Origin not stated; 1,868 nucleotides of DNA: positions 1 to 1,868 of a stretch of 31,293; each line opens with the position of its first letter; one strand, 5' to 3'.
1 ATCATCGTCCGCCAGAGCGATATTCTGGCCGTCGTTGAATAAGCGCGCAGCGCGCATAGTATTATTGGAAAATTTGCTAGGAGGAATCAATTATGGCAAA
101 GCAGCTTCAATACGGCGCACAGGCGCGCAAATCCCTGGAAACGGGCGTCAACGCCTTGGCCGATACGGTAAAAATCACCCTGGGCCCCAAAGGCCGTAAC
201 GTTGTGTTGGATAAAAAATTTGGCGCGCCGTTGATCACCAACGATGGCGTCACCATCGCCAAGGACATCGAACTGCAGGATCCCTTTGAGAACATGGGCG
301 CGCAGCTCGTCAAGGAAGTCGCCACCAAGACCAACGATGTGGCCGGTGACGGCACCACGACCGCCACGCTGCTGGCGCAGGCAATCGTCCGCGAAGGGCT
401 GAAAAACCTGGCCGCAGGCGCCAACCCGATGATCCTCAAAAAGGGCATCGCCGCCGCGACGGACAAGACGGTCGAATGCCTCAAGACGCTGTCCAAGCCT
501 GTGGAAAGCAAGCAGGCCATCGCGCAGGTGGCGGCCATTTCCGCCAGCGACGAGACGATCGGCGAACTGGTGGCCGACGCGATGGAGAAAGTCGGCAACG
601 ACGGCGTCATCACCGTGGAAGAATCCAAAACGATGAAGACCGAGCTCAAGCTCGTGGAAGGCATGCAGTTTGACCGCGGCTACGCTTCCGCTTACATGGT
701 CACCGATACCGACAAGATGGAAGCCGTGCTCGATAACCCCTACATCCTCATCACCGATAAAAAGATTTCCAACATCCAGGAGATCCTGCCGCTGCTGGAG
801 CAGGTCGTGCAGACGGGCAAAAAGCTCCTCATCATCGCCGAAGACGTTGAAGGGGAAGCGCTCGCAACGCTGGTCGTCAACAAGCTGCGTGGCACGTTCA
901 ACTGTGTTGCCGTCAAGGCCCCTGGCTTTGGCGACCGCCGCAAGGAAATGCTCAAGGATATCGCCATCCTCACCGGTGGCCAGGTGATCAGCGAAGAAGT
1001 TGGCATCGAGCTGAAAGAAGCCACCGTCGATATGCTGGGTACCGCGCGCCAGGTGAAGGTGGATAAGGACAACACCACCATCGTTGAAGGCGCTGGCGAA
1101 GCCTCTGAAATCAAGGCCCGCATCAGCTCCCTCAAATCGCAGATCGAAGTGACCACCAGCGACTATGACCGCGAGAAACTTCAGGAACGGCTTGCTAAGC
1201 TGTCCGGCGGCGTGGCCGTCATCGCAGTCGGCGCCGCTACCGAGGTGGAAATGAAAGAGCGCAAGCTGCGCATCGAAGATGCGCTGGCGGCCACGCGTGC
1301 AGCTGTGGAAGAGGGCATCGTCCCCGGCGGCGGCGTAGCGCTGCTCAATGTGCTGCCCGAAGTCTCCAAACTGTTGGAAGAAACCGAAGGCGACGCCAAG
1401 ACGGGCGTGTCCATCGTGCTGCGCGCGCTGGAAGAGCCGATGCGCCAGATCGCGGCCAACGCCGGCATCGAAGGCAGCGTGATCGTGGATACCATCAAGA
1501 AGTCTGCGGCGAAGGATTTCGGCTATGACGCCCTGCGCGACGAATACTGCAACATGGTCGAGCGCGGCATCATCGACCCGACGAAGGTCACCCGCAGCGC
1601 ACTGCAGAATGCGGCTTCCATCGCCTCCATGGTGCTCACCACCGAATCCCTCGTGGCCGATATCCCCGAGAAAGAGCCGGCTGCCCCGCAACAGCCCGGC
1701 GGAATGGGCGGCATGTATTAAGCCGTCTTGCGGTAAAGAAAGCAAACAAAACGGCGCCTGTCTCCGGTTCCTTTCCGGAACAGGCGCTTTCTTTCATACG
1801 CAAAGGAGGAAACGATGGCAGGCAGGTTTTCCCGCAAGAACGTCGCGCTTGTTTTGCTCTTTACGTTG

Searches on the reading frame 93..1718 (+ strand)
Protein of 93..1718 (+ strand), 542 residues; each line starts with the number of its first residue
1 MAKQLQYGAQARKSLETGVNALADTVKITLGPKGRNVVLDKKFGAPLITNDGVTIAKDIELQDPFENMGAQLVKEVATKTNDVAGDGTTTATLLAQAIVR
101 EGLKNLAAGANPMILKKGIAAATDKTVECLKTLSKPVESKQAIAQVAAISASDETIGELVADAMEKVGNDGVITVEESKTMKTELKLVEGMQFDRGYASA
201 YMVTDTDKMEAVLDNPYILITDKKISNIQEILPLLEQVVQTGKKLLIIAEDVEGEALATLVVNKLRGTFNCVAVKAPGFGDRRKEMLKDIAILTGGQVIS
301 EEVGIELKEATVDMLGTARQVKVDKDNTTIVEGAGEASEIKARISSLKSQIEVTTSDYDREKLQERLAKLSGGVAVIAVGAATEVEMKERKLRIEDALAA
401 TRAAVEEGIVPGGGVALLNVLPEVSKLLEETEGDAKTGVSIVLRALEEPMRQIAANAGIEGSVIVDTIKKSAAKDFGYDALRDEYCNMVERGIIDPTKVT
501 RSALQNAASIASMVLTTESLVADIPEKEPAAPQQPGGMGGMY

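Call 4: search_protein_families(library=pfam, proteins=[window:93-1718:+], max_evalue=1)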
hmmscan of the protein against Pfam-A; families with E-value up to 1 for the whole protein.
window:93-1718:+ (542 aa): 3 families
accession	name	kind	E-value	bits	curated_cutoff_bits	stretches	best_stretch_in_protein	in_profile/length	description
PF00118.29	Cpn60_TCP1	-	9.3e-82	275.7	34.3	1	22-523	1-488/490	TCP-1/cpn60 chaperonin family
PF05755.17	REF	-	0.13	12.5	25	1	13-151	36-167/206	Rubber elongation factor protein (REF)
PF02241.23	MCR_beta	-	0.15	12.1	25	1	148-203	69-124/249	Methyl-coenzyme M reductase beta subunit, C-terminal domain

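Call 5: search_protein_families(library=ncbifam, proteins=[window:93-1718:+], max_evalue=1)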
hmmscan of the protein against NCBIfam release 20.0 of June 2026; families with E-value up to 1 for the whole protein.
window:93-1718:+ (542 aa): 21 families
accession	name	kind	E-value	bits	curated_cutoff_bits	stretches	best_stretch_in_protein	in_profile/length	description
NF000592.1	PRK00013.1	subfamily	4.5e-262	870.2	397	1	2-525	1-524/524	chaperonin GroEL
TIGR02348.1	GroEL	equivalog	8.1e-256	849.5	582.1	1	2-527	1-526/526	chaperonin GroEL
NF009489.0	PRK12851.1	subfamily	1.6e-253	842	464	1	1-537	2-537/541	chaperonin GroEL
NF009488.0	PRK12850.1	subfamily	3.5e-253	841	475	1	1-540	2-541/544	chaperonin GroEL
NF009487.0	PRK12849.1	subfamily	2.6e-250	831.3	352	1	1-541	1-540/543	chaperonin GroEL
NF010704.0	PRK14104.1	subfamily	4.4e-229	761.3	1041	1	2-541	3-544/546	chaperonin GroEL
NF038369.1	GroEL3_Chlamy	exception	6.6e-80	269.1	600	1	9-519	10-504/506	variant chaperonin GroEL3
NF038370.1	GroEL2_Chlamy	exception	2e-57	195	600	1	22-522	22-520/533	variant chaperonin GroEL2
NF041083.2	thermosome_beta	equivalog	1.8e-32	113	400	2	6-180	13-184/520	thermosome subunit beta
NF041082.2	thermosome_alpha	equivalog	3.7e-32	111.9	450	2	6-215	13-238/519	thermosome subunit alpha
TIGR02339.1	thermosome_arch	subfamily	1.4e-30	106.5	671.1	2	6-179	12-183/521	thermosome subunit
TIGR02342.1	chap_CCT_delta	equivalog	3.2e-27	95.3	695.35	2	10-186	9-183/517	T-complex protein 1 subunit delta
TIGR02347.1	chap_CCT_zeta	equivalog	1e-24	87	587.15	2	18-197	24-200/531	T-complex protein 1 subunit zeta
TIGR02345.1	chap_CCT_eta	equivalog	3e-22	78.6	669.2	2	19-176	27-183/523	T-complex protein 1 subunit eta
TIGR02343.1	chap_CCT_epsi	equivalog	7.1e-22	77.7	710.5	2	4-188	21-204/532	T-complex protein 1 subunit epsilon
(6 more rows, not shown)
